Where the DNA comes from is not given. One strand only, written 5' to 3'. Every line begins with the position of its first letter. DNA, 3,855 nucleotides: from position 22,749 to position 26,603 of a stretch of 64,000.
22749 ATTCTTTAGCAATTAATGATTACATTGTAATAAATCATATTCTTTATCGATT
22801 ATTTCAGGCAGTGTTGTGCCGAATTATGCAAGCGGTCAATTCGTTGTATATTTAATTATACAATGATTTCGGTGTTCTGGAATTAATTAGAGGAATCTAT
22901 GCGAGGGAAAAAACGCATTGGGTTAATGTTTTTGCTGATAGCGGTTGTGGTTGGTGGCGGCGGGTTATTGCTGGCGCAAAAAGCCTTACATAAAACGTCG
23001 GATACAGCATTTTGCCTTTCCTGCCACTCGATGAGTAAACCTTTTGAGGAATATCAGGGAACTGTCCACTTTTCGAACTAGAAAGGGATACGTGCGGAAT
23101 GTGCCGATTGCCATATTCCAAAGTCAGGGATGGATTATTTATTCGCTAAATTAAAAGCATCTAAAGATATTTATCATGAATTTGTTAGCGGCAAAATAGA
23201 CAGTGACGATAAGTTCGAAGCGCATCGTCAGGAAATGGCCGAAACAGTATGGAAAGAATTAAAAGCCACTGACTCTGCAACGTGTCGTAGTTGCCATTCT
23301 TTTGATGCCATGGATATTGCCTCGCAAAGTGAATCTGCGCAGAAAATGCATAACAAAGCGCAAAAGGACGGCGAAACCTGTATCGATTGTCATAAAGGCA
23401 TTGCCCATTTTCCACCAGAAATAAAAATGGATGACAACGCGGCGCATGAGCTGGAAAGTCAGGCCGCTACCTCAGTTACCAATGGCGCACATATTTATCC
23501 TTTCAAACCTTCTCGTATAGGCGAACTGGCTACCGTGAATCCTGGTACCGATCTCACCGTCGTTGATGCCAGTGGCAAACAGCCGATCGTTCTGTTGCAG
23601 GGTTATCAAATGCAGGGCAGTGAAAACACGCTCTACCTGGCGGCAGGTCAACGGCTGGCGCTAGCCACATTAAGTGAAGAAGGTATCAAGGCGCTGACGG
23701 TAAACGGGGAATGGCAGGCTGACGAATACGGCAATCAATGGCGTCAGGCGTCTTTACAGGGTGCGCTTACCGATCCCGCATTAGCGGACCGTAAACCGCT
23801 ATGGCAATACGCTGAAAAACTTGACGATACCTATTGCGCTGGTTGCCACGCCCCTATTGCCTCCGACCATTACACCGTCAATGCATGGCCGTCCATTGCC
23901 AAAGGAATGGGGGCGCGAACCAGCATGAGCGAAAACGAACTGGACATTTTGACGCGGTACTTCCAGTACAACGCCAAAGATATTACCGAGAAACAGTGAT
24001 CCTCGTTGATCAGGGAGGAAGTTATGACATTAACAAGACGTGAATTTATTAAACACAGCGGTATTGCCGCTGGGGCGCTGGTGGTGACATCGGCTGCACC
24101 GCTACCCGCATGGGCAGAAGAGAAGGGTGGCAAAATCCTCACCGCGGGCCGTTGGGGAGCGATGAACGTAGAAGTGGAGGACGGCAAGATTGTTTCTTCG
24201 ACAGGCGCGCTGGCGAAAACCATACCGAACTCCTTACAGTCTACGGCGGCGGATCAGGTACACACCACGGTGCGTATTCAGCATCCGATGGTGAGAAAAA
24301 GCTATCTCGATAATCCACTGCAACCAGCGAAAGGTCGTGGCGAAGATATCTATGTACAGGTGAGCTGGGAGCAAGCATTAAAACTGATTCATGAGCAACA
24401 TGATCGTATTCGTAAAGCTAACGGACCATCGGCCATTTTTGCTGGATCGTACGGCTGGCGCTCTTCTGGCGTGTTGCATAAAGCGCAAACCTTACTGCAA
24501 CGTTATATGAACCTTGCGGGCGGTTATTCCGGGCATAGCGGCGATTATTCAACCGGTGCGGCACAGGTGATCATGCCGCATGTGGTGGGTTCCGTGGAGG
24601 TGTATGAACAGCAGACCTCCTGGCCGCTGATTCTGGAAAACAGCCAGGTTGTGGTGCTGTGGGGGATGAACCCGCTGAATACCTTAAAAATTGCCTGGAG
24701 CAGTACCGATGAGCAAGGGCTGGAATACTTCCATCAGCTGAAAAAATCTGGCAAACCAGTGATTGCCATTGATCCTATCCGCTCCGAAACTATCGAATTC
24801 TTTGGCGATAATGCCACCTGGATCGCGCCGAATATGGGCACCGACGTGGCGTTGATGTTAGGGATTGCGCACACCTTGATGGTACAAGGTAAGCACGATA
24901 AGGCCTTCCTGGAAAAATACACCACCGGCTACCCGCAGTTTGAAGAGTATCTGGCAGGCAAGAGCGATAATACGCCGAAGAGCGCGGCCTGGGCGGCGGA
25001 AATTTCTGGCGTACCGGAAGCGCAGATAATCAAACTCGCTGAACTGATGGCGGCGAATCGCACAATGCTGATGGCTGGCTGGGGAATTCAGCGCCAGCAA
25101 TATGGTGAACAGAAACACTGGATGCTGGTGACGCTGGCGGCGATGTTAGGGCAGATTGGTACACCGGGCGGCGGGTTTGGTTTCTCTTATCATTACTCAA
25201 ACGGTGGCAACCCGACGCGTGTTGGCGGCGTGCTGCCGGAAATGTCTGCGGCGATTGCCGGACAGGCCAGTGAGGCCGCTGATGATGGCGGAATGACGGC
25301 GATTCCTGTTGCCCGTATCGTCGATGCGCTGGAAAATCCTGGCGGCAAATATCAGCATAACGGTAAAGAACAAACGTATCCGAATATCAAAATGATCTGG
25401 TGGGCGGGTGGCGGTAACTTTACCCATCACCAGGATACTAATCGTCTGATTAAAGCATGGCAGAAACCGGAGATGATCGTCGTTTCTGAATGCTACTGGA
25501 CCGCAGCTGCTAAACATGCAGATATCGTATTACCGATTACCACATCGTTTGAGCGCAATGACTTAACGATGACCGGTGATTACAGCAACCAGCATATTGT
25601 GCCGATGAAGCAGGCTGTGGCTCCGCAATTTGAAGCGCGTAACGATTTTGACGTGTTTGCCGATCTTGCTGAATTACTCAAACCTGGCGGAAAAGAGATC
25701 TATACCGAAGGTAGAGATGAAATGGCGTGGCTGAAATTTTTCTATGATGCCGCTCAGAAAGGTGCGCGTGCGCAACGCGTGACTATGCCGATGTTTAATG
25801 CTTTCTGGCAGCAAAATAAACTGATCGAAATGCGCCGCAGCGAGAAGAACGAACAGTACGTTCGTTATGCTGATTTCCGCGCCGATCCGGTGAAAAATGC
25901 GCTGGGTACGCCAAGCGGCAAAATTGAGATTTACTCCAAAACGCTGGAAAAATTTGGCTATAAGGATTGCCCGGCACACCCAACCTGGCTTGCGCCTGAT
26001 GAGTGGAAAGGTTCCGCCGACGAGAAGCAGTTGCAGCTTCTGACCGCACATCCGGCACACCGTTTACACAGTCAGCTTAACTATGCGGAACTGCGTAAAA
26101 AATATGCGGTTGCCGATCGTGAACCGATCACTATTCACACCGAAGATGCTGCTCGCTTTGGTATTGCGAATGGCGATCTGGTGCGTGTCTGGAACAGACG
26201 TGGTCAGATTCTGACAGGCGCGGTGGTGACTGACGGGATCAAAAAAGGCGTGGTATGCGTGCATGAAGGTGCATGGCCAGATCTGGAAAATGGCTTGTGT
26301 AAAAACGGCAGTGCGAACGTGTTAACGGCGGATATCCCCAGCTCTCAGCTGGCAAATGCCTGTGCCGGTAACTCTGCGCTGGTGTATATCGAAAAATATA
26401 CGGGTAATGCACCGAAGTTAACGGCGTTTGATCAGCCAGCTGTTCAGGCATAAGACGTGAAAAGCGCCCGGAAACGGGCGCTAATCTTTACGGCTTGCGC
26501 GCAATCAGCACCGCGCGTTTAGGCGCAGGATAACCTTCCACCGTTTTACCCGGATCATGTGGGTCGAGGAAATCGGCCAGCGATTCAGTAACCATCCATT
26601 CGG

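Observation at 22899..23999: torY interrupted by a single in-frame amber codon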

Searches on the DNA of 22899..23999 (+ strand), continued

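Call 23: get_annotated_region(hit=H9, flank=6000)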
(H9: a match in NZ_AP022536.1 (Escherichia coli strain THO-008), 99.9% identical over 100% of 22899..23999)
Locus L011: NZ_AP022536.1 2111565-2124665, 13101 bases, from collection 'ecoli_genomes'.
description: Escherichia coli strain THO-008 chromosome, complete genome
organism: Escherichia coli strain THO-008 (NCBI taxid 562)
replicon: chromosome; assembly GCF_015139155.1
host: Homo sapiens; source: -; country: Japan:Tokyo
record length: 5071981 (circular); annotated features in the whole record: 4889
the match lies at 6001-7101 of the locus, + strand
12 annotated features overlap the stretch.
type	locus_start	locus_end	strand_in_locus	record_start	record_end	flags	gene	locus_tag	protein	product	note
CDS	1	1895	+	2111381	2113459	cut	flhA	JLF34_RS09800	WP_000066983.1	flagellar biosynthesis protein FlhA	-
CDS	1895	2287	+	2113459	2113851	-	flhE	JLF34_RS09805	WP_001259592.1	flagellar protein FlhE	-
CDS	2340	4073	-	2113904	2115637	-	argS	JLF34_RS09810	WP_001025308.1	arginine--tRNA ligase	-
CDS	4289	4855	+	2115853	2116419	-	yecM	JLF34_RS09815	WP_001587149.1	VOC family protein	-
CDS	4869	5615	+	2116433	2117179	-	cutC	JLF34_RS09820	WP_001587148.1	copper homeostasis protein CutC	-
CDS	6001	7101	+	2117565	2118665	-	torY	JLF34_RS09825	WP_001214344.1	NapC/NirT family cytochrome c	-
CDS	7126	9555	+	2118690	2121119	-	torZ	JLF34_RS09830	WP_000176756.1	trimethylamine N-oxide reductase TorZ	-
CDS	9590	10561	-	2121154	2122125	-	cmoB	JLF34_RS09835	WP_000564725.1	tRNA 5-methoxyuridine(34)/uridine 5-oxyacetic acid(34) synthase CmoB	-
CDS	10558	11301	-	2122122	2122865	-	cmoA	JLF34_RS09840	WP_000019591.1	carboxy-S-adenosyl-L-methionine synthase CmoA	-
CDS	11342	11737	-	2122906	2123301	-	yecN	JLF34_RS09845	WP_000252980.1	MAPEG family protein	-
CDS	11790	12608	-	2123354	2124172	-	yecE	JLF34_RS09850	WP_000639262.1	DUF72 domain-containing protein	-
CDS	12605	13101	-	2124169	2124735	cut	yecD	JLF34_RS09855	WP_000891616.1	hydrolase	-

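Call 24: get_annotated_region(hit=H12, flank=6000)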
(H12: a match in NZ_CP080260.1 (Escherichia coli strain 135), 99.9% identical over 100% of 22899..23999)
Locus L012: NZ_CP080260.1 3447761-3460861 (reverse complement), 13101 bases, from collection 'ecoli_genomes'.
description: Escherichia coli strain 135 chromosome, complete genome
organism: Escherichia coli strain 135 (NCBI taxid 562)
replicon: chromosome; assembly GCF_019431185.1
host: -; source: Chicken fecal; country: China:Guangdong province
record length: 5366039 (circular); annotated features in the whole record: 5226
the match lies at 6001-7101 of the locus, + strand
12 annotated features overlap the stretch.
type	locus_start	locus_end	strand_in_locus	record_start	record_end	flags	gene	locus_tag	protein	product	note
CDS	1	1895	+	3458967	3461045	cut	flhA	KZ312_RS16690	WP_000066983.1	flagellar biosynthesis protein FlhA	-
CDS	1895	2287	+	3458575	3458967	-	flhE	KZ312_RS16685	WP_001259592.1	flagellar protein FlhE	-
CDS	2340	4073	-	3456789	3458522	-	argS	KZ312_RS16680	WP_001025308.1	arginine--tRNA ligase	-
CDS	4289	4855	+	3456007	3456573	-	yecM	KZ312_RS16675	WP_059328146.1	VOC family protein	-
CDS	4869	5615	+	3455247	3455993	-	cutC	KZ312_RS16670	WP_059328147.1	copper homeostasis protein CutC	-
CDS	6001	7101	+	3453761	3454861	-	torY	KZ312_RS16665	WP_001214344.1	NapC/NirT family cytochrome c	-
CDS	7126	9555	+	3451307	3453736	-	torZ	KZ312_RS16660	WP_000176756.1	trimethylamine N-oxide reductase TorZ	-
CDS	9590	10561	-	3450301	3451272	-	cmoB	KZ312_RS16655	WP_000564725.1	tRNA 5-methoxyuridine(34)/uridine 5-oxyacetic acid(34) synthase CmoB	-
CDS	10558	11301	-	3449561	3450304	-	cmoA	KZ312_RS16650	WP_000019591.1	carboxy-S-adenosyl-L-methionine synthase CmoA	-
CDS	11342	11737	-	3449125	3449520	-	yecN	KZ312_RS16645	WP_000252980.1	MAPEG family protein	-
CDS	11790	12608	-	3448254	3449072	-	yecE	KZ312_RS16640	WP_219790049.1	DUF72 domain-containing protein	-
CDS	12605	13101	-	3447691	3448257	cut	yecD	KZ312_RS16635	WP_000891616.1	hydrolase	-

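Call 25: get_annotated_region(hit=H64, flank=6500)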
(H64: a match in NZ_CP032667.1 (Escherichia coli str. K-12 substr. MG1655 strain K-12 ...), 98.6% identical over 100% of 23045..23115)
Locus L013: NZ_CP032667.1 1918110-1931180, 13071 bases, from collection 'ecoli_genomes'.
description: Escherichia coli str. K-12 substr. MG1655 strain K-12 chromosome, complete genome
organism: Escherichia coli str. K-12 substr. MG1655 strain K-12 substr. MG1655 (NCBI taxid 511145)
replicon: chromosome; assembly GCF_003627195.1
host: -; source: Laboratory strain; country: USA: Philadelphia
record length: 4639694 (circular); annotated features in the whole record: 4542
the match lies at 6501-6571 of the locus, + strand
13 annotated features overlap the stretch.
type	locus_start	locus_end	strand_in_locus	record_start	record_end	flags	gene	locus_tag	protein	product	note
CDS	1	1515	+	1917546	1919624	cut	flhA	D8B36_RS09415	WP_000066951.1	flagellar biosynthesis protein FlhA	-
CDS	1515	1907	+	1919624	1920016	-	flhE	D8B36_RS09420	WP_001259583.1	flagellar protein FlhE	-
CDS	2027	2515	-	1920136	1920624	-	yecT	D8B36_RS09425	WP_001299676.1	lysozyme inhibitor LprI family protein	-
CDS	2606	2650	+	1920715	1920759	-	yecV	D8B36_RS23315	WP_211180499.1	protein YecV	-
CDS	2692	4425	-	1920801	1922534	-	argS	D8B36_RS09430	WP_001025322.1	arginine--tRNA ligase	-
CDS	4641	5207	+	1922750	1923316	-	yecM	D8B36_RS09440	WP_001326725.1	VOC family protein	-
CDS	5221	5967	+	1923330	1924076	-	cutC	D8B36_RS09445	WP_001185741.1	copper homeostasis protein CutC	-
CDS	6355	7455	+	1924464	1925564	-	torY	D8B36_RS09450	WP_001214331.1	NapC/NirT family cytochrome c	-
CDS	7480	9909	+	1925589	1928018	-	torZ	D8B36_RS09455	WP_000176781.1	trimethylamine N-oxide reductase TorZ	-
CDS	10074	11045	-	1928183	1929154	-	cmoB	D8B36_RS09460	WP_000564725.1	tRNA 5-methoxyuridine(34)/uridine 5-oxyacetic acid(34) synthase CmoB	-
CDS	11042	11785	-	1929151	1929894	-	cmoA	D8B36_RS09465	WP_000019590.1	carboxy-S-adenosyl-L-methionine synthase CmoA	-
CDS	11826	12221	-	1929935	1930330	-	yecN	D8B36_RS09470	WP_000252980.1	MAPEG family protein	-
CDS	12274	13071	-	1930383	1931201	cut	yecE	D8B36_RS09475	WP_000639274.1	DUF72 domain-containing protein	-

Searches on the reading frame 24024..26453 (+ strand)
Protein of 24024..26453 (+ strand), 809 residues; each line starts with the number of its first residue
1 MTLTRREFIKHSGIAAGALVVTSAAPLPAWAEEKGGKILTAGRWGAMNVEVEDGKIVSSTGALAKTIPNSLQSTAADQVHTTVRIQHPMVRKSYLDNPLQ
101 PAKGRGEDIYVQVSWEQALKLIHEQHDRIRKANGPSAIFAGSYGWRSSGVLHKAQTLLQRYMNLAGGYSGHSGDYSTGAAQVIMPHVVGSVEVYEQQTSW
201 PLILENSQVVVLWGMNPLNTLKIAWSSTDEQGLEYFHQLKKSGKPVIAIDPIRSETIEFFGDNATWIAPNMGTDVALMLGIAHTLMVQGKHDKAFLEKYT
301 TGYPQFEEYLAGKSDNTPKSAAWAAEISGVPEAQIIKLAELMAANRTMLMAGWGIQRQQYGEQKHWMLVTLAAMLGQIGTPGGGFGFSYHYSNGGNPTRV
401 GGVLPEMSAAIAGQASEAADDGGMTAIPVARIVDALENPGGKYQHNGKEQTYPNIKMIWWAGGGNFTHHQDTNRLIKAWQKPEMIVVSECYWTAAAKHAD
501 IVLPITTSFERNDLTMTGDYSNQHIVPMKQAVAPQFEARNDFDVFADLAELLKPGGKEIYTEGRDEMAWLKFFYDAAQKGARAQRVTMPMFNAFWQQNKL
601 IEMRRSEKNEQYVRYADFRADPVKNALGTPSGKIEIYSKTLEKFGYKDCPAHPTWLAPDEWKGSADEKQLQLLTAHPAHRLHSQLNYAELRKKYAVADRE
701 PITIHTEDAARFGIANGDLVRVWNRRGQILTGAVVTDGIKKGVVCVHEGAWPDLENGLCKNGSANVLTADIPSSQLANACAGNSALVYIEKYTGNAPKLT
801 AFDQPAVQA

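Call 29: search_protein_families(proteins=[window:24024-26453:+], library=ncbifam)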
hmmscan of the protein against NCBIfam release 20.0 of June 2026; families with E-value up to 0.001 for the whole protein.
window:24024-26453:+ (809 aa): 25 families
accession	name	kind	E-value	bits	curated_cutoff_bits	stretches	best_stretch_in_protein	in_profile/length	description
TIGR00509.1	bisC_fam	subfamily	0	1258.4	1017.55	1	41-808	1-770/772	molybdopterin guanine dinucleotide-containing S/N-oxide reductase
NF011682.0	PRK15102.1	equivalog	1.4e-256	853.7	909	1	3-806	4-824/829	trimethylamine-N-oxide reductase TorA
TIGR02164.1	torA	equivalog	9.9e-245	814.5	1465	1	1-806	1-820/824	trimethylamine-N-oxide reductase TorA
TIGR02166.1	dmsA_ynfE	subfamily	3e-116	389.4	777.7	1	3-791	1-793/794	DMSO/selenate family reductase complex A subunit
NF011566.1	PRK14990.1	exception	7.4e-82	275.6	1600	1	94-791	119-813/814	dimethylsulfoxide reductase subunit A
NF041885.1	selenate_YnfE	exception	5.6e-81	272.5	1675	1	84-791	102-804/805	selenate/tellurate reductase subunit YnfE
NF041884.1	selenate_YnfF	exception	2e-72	244.3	1650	1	85-791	96-797/798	selenate/tellurate reductase subunit YnfF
TIGR01591.1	Fdh-alpha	equivalog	4.5e-47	160.5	666.25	2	74-552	43-478/672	formate dehydrogenase subunit alpha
NF012032.0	PRK15488.1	equivalog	4.4e-39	134.1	694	2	1-385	1-362/759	thiosulfate reductase PhsA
TIGR03479.1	DMSO_red_II_alp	subfamily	6.8e-34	117.1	984.75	3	321-550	400-641/913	molybdopterin-dependent oxidoreductase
NF047855.1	AssmNtatRedNasC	equivalog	6.5e-31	107.3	1100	1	91-566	74-518/708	assimilatory nitrate reductase catalytic subunit NasC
NF010055.0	PRK13532.1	equivalog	3.6e-22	78.4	904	2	306-552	328-571/830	nitrate reductase catalytic subunit NapA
TIGR02693.1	arsenite_ox_L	equivalog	1.7e-20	72.6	359.05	1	245-756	268-781/806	arsenate reductase (azurin) large subunit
TIGR01706.1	NAPA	equivalog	2.4e-20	72.5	930.55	2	305-542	327-561/830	periplasmic nitrate reductase subunit alpha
TIGR01580.1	narG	equivalog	1.1e-19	69.6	1084.15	3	485-553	768-834/1235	nitrate reductase subunit alpha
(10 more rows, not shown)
